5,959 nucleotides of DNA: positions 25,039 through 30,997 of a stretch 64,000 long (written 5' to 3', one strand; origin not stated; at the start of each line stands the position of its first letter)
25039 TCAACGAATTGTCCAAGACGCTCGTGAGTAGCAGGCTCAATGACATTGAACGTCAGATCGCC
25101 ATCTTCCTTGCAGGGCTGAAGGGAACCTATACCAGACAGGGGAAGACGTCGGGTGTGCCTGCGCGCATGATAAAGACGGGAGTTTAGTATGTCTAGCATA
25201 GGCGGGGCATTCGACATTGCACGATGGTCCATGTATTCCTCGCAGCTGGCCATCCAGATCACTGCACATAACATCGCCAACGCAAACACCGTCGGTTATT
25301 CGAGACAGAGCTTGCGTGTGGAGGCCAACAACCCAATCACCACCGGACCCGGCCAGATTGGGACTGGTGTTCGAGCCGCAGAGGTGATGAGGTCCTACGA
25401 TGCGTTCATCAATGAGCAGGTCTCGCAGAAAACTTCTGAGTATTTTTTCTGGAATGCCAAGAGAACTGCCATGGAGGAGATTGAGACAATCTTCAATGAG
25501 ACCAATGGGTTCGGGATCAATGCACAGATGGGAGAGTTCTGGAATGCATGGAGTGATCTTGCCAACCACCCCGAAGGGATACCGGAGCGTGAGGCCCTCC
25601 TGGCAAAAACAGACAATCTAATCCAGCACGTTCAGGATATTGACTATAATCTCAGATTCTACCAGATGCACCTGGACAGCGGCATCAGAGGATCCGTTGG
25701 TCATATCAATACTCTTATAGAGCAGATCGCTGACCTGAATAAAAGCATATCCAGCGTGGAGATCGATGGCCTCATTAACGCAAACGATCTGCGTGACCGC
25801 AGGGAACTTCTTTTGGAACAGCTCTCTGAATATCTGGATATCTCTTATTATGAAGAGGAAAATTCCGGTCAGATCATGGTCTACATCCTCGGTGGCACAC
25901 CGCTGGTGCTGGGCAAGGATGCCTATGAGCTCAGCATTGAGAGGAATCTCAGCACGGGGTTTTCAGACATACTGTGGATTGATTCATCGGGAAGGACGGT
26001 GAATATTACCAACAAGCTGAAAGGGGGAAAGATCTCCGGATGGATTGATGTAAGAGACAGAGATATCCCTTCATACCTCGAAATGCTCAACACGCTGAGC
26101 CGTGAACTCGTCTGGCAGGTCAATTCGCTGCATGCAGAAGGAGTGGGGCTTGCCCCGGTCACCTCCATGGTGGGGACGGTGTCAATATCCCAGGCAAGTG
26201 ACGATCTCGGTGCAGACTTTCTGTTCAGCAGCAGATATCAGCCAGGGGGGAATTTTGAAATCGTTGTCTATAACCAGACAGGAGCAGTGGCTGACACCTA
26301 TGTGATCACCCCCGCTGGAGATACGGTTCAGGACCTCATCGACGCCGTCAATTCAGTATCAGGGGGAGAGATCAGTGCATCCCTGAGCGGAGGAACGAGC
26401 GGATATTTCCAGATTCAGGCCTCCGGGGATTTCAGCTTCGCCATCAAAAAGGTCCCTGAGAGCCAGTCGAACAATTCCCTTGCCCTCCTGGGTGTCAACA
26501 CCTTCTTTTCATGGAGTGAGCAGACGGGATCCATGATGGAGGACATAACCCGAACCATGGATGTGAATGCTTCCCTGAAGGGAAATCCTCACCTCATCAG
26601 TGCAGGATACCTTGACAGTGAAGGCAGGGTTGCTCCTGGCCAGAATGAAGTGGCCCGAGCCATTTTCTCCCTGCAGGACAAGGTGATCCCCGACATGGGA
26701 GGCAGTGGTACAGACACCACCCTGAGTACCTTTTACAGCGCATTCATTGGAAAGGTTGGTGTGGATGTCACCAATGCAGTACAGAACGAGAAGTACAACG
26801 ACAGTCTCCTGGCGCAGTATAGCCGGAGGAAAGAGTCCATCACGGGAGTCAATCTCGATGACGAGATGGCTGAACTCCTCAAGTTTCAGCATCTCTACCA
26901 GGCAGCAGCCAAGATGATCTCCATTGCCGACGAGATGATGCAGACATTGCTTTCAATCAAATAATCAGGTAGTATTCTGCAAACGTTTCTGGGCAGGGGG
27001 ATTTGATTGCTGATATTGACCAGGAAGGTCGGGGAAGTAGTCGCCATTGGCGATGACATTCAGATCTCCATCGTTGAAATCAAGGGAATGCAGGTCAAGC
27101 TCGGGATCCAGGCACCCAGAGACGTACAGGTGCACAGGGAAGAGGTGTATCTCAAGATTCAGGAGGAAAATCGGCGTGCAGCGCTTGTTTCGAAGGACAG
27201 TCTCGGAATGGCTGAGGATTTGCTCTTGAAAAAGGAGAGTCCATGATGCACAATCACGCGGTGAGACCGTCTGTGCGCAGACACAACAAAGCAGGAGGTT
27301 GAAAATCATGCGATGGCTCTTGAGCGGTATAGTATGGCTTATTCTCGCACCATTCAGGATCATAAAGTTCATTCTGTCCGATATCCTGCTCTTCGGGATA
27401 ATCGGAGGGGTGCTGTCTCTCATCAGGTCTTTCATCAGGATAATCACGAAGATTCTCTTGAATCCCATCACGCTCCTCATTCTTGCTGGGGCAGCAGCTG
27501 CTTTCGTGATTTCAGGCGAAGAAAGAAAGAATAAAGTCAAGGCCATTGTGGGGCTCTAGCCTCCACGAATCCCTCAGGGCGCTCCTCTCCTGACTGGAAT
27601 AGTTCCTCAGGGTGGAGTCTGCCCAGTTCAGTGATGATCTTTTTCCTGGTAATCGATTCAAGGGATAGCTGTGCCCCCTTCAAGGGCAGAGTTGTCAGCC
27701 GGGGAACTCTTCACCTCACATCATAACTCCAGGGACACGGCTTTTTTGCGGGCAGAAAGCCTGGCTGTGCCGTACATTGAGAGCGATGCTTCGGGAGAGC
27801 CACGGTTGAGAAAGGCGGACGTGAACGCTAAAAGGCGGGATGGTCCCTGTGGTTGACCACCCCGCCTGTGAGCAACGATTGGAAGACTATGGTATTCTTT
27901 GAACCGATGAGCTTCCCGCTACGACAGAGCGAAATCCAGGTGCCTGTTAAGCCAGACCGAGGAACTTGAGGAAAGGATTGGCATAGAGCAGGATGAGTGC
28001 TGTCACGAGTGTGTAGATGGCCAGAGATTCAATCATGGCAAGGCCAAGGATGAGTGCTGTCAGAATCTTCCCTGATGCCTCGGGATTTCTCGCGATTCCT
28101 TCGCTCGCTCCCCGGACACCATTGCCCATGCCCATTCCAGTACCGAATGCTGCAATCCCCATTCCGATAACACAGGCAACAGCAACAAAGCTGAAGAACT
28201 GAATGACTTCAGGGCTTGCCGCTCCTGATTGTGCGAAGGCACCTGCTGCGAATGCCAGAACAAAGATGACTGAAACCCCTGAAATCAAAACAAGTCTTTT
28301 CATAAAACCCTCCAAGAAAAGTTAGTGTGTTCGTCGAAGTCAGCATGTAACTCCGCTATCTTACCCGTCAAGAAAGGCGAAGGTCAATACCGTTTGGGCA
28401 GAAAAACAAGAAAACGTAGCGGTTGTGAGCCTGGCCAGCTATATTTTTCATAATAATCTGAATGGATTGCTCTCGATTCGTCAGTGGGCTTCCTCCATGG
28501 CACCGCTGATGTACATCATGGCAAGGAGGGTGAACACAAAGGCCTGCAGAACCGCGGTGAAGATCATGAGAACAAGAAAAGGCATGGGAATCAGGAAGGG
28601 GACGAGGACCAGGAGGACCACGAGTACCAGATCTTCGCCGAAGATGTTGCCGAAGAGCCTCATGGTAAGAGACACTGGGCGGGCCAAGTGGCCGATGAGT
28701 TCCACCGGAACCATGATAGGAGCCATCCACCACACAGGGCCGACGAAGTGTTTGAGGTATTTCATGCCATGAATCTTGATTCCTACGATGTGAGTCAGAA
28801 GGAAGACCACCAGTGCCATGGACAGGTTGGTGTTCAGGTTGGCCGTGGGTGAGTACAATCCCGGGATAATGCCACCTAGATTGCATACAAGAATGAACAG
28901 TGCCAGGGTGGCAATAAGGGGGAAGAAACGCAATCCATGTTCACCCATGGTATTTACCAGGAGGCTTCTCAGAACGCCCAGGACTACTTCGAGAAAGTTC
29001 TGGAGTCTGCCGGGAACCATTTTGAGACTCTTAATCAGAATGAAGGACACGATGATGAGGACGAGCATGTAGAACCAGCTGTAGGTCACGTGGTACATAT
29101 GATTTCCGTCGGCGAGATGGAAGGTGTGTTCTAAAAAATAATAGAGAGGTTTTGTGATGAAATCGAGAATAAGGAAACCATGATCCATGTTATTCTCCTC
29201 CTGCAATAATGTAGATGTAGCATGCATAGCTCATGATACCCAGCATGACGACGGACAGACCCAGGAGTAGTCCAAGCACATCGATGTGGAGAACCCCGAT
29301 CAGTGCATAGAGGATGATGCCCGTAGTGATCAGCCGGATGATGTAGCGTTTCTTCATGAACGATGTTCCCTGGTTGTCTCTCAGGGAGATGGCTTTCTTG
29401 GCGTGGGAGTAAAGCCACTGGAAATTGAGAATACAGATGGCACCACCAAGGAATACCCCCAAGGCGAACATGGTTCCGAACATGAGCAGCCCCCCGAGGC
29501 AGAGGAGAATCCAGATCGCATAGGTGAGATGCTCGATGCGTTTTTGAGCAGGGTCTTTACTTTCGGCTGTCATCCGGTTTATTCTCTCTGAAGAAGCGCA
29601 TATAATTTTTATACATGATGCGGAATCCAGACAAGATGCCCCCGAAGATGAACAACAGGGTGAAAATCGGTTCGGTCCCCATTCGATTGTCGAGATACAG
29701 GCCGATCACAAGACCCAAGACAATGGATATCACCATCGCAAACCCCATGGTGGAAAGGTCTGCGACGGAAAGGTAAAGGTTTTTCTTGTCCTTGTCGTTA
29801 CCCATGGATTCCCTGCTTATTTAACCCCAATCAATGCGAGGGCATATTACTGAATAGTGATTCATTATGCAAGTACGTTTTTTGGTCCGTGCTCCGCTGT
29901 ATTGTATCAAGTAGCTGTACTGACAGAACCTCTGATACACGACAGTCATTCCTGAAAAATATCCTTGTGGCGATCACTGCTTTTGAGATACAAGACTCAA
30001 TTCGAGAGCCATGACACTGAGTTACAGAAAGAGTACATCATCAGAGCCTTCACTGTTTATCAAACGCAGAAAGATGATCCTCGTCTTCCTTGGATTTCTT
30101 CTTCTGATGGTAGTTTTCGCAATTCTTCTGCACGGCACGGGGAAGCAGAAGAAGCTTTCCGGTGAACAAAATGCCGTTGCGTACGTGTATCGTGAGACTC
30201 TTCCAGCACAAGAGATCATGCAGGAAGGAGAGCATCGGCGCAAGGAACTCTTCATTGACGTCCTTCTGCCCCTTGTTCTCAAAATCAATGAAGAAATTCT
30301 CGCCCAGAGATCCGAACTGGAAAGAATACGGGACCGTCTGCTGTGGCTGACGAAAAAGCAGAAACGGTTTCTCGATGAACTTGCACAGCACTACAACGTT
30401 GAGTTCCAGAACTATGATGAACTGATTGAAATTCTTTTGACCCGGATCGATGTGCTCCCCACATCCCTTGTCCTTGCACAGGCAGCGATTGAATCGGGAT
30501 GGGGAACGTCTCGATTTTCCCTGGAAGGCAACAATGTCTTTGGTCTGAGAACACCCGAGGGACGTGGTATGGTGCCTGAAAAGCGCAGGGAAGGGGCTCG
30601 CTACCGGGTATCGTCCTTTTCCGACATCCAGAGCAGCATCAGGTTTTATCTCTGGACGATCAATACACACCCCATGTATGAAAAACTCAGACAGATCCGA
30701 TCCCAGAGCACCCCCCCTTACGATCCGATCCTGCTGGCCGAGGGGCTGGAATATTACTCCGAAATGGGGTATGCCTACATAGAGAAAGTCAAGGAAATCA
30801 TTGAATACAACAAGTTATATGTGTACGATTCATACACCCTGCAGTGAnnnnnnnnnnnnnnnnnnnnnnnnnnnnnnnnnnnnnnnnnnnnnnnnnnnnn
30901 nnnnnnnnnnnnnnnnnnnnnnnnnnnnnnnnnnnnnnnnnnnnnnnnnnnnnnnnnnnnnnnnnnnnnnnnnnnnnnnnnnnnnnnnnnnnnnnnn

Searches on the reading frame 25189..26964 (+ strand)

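Call 42: search_protein_families(library=pfam, proteins=[window:25189-26964:+], max_evalue=0.00001)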
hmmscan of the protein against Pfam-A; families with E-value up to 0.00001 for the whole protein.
window:25189-26964:+ (591 aa): 2 families
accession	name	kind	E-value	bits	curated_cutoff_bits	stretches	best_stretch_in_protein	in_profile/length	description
PF22638.1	FlgK_D1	-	3.3e-54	184.4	28.6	1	95-321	1-224/233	Flagellar hook-associated protein FlgK helical domain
PF06429.18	Flg_bbr_C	-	7.4e-12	45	23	1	552-589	8-45/46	Flagellar basal body rod FlgEFG protein C-terminal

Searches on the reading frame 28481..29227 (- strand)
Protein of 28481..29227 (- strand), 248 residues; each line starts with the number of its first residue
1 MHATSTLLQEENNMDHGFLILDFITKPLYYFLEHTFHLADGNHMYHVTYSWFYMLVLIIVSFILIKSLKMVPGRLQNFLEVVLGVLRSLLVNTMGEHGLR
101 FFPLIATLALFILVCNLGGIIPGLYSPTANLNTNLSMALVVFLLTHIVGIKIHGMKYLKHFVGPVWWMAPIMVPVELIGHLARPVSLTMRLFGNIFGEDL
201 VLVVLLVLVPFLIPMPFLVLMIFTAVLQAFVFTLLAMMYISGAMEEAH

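Call 42: search_protein_families(library=pfam, proteins=[window:28481-29227:-], max_evalue=0.00001)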
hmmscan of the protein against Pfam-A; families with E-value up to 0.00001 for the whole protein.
window:28481-29227:- (248 aa): 1 family
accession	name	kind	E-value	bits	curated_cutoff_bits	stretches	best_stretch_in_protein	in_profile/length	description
PF00119.25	ATP-synt_A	-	4.2e-52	177.6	33.9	1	48-241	2-217/217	ATP synthase A chain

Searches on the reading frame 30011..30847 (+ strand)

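Call 42: search_protein_families(library=pfam, proteins=[window:30011-30847:+], max_evalue=0.00001)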
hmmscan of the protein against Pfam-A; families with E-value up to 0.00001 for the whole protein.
window:30011-30847:+ (278 aa): 1 family
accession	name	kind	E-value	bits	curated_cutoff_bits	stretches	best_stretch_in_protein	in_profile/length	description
PF01832.25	Glucosaminidase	-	3.6e-16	60.4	30.2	1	143-269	8-123/123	Mannosyl-glycoprotein endo-beta-N-acetylglucosaminidase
